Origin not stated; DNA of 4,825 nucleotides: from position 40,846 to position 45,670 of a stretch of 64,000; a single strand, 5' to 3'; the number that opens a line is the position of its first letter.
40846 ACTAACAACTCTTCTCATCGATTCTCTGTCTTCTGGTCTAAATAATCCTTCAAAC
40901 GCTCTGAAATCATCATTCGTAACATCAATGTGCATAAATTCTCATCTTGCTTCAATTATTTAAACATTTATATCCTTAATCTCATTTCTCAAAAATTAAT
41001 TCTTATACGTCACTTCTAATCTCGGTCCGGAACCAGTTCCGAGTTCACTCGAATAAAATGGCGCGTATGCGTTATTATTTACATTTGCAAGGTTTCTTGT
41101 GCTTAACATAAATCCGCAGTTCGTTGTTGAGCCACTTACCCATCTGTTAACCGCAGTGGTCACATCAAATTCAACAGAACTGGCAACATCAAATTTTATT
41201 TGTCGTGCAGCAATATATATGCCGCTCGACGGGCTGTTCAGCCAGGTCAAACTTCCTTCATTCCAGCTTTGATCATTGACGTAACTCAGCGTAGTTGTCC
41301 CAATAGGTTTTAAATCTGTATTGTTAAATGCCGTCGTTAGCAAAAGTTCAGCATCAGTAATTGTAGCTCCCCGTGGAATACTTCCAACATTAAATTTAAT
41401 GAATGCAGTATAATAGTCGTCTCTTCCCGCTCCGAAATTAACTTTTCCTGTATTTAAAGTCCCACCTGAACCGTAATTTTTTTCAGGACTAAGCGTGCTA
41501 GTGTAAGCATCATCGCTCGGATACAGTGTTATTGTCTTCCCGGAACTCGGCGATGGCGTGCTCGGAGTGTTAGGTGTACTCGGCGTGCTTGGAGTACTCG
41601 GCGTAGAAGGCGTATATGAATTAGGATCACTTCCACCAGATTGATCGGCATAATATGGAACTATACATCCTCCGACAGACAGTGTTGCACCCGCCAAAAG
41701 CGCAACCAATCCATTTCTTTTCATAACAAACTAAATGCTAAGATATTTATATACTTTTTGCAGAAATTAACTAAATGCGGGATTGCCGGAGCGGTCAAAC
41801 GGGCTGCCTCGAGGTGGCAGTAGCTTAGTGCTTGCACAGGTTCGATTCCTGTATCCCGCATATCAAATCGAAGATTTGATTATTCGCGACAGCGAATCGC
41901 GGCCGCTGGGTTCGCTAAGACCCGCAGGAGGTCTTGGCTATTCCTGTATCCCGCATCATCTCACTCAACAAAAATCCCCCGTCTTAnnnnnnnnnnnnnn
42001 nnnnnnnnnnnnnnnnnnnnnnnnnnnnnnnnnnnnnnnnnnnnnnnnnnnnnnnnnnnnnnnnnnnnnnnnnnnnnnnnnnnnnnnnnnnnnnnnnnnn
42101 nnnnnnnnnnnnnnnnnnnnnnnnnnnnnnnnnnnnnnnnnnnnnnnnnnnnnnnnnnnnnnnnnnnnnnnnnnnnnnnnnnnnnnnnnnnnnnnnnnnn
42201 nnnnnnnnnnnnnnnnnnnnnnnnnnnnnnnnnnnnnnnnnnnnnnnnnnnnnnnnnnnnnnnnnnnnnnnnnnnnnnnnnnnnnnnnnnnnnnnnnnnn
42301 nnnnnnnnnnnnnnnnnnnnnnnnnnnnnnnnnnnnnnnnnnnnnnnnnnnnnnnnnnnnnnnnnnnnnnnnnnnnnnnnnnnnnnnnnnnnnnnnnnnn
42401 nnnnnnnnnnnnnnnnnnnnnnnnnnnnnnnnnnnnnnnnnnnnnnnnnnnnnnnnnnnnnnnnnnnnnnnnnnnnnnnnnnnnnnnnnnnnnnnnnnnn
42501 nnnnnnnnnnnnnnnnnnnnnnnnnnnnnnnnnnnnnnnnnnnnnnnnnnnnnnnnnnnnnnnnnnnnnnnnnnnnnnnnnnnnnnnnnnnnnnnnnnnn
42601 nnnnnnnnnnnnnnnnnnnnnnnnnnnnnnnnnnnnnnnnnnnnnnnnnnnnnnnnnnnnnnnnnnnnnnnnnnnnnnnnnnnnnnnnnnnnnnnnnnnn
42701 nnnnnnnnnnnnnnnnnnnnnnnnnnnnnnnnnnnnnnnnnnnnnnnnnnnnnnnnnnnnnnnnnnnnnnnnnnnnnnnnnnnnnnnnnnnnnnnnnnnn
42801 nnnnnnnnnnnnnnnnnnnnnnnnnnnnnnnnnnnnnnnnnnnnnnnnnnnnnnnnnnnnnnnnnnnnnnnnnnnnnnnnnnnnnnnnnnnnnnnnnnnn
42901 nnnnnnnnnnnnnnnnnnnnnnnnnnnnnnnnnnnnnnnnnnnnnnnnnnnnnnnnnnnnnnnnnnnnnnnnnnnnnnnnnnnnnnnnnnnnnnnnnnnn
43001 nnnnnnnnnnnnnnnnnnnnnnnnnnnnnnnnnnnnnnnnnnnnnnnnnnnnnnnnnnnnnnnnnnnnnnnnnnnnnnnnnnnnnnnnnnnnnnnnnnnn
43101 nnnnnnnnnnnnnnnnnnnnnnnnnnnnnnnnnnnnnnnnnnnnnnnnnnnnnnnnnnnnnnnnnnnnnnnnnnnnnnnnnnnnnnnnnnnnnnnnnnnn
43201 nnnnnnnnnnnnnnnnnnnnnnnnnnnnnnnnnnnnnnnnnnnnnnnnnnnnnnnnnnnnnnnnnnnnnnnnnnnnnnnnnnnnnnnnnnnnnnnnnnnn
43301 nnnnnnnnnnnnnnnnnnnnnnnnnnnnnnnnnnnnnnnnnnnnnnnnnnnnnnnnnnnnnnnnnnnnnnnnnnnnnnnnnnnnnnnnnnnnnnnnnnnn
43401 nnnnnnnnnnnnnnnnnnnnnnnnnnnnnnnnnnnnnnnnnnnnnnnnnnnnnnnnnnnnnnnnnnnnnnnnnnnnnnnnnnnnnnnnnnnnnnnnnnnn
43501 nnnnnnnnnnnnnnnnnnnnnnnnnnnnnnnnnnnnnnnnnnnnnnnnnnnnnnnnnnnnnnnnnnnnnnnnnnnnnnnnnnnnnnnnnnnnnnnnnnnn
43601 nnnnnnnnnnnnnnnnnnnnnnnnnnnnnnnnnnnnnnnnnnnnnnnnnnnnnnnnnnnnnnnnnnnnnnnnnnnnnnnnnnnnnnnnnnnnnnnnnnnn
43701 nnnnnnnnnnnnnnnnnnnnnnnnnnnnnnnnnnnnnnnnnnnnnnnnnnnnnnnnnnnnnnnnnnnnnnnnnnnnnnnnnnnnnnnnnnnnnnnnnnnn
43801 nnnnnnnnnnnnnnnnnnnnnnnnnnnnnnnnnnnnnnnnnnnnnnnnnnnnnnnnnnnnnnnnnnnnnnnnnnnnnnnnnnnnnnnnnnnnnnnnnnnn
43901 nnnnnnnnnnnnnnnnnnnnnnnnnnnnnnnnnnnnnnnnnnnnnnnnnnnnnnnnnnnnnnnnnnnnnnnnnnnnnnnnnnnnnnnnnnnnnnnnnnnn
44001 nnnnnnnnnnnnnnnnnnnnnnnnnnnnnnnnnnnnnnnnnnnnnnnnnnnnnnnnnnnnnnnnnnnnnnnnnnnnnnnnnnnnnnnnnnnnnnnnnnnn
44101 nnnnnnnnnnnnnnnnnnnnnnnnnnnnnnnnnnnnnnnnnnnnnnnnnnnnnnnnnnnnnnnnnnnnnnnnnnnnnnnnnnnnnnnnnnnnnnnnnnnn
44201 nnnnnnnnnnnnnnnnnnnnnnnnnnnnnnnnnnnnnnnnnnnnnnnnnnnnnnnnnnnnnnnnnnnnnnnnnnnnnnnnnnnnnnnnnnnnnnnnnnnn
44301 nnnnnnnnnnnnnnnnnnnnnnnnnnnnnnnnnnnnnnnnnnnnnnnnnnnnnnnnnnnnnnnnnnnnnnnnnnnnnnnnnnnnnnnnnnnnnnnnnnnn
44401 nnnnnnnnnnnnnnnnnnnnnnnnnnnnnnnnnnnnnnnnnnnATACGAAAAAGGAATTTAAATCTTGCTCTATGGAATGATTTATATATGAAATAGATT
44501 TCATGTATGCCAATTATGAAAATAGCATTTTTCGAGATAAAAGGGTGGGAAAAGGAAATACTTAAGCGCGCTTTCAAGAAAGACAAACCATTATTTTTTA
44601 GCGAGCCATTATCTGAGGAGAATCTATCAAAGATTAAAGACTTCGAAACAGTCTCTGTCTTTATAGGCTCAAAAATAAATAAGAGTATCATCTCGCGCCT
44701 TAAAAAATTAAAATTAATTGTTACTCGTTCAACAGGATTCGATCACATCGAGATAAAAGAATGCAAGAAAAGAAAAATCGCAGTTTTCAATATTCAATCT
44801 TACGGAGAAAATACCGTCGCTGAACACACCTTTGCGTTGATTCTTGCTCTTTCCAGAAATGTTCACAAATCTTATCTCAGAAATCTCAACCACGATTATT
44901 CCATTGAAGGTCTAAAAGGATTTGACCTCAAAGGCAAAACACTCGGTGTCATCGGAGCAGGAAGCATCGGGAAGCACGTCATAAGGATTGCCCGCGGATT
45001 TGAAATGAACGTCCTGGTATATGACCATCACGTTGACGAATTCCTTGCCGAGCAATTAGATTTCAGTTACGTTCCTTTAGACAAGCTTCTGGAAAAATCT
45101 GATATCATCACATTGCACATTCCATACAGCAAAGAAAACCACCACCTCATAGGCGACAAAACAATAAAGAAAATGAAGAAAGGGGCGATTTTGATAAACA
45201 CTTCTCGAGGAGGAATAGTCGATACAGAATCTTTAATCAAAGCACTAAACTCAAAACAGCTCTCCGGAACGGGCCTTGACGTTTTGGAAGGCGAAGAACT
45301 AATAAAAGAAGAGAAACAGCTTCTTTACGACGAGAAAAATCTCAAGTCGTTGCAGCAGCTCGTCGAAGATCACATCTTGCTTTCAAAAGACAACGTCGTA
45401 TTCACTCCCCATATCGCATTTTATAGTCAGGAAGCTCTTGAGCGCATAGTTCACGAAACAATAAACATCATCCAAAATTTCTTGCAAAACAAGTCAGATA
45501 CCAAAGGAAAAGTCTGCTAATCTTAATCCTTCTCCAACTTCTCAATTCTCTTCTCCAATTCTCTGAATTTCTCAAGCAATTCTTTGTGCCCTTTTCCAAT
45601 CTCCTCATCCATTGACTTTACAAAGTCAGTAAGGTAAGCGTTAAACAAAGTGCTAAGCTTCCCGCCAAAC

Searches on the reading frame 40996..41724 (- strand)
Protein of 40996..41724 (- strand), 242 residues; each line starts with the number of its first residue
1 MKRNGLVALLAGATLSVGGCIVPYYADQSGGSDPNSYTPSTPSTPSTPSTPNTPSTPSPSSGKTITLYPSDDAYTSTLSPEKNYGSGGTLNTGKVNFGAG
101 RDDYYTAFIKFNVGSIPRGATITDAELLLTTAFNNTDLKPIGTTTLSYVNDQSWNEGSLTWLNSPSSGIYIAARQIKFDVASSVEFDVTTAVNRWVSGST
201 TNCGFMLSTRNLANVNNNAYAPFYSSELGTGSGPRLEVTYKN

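Call 10: search_protein_families(library=pfam, proteins=[window:40996-41724:-])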
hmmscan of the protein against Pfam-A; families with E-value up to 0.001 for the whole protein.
window:40996-41724:- (242 aa): 3 families
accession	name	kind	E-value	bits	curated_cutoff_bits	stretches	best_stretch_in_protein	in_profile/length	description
PF24517.2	CBM96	-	1.6e-20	74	26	1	64-239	2-163/164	Carbohydrate-binding module family 96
PF00688.24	TGFb_propeptide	-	5.7e-08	33.1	25.8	1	107-210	110-210/242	TGF-beta propeptide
PF06848.17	Disaggr_repeat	-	1.9e-07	31.4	33.9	1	182-230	126-170/179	Disaggregatase related repeat domain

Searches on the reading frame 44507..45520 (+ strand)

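Call 10: search_protein_families(library=pfam, proteins=[window:44507-45520:+])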
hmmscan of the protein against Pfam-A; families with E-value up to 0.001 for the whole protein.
window:44507-45520:+ (337 aa): 5 families
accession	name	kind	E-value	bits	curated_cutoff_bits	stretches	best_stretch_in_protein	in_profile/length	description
PF02826.25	2-Hacid_dh_C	-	8.2e-55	185.4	25.1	1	109-304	1-178/178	D-isomer specific 2-hydroxyacid dehydrogenase, NAD binding domain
PF00389.36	2-Hacid_dh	-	2.9e-28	98.6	24.6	1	27-331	21-129/134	D-isomer specific 2-hydroxyacid dehydrogenase, catalytic domain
PF03446.21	NAD_binding_2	-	1.6e-07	31.9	21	1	146-263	2-123/161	NAD binding domain of 6-phosphogluconate dehydrogenase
PF01262.27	AlaDh_PNT_C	-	2.8e-06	27.3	23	1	147-241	32-139/214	Alanine dehydrogenase/PNT, C-terminal domain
PF07991.19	KARI_N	-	0.00034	20.7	20.6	1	141-230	2-92/165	Acetohydroxy acid isomeroreductase, NADPH-binding domain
